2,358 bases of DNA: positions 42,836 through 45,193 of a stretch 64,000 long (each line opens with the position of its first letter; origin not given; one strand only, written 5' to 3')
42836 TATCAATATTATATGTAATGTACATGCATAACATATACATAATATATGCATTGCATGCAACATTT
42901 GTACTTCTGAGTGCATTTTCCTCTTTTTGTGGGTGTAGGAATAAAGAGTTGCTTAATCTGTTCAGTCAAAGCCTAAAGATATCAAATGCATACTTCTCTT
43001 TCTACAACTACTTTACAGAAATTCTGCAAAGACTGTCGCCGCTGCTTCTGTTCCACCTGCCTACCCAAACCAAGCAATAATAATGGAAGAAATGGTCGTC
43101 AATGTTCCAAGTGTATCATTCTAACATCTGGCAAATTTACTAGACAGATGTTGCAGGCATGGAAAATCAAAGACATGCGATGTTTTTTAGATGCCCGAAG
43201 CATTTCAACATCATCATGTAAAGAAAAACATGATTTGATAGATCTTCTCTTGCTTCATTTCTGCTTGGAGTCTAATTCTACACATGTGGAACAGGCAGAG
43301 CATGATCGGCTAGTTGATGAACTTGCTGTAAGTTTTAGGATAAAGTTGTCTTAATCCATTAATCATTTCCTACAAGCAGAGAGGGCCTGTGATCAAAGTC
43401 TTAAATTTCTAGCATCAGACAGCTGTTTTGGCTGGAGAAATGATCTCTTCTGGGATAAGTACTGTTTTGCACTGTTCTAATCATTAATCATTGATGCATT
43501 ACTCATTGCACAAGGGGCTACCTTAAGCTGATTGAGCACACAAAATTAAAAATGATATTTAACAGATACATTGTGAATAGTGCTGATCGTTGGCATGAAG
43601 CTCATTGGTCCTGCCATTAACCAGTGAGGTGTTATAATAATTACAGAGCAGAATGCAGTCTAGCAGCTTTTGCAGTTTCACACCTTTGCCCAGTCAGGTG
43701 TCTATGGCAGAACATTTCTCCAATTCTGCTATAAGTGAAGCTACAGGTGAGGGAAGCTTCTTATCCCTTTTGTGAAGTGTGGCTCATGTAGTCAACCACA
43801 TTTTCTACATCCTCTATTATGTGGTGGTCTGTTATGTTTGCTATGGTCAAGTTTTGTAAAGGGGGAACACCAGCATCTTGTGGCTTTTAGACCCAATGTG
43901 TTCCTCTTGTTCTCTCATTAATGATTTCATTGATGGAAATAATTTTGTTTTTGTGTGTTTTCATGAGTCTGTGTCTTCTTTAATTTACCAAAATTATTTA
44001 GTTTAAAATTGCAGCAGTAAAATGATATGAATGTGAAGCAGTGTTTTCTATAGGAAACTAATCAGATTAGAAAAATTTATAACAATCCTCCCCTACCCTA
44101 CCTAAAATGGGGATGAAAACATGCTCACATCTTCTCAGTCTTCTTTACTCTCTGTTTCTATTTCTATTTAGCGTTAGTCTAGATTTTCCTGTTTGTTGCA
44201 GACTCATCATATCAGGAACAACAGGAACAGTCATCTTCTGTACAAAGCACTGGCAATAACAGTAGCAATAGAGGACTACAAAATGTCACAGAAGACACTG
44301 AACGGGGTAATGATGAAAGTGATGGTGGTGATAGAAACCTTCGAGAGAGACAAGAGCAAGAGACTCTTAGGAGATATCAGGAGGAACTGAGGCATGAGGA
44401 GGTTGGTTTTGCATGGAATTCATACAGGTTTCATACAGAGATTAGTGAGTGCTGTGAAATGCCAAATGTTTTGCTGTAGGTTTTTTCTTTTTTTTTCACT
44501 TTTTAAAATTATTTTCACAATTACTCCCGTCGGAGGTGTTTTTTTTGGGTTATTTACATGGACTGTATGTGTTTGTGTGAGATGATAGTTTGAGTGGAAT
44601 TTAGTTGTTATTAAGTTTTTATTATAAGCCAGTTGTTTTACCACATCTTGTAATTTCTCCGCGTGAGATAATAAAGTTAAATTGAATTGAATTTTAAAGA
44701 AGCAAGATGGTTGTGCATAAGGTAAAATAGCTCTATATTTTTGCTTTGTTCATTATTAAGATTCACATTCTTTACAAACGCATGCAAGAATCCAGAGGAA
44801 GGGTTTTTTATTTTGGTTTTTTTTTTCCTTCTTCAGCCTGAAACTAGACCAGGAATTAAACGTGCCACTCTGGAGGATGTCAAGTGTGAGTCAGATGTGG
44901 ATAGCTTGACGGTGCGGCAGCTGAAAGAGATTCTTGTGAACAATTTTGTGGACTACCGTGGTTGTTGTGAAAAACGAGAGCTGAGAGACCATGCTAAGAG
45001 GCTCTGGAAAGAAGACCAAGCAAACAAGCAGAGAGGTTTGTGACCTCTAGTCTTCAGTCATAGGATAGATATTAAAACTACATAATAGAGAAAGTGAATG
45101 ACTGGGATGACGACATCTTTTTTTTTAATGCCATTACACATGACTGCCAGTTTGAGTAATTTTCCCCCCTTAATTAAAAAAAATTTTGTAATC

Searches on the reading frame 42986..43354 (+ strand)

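Call 37: search_protein_families(library=pfam, proteins=[window:42986-43354:+], max_evalue=0.01)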
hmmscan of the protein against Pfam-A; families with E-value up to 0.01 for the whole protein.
window:42986-43354:+ (122 aa): 1 family
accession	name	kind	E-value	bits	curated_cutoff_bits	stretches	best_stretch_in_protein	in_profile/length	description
PF23632.1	SAP_RNF34_RFFL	-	6.6e-10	38.9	27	1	51-96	3-48/50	RNF34/RFFL SAP domain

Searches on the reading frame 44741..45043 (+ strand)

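Call 37: search_protein_families(library=pfam, proteins=[window:44741-45043:+], max_evalue=0.01)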
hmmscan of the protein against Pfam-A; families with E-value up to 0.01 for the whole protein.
window:44741-45043:+ (100 aa): 2 families
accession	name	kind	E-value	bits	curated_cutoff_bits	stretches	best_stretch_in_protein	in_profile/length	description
PF22968.2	RNF34L-like_3rd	-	9.2e-16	58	27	1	51-94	6-48/55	E3 ubiquitin-protein ligase rififylin-like domain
PF12949.13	HeH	-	0.0098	16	28.9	0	54-72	2-20/35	HeH/LEM domain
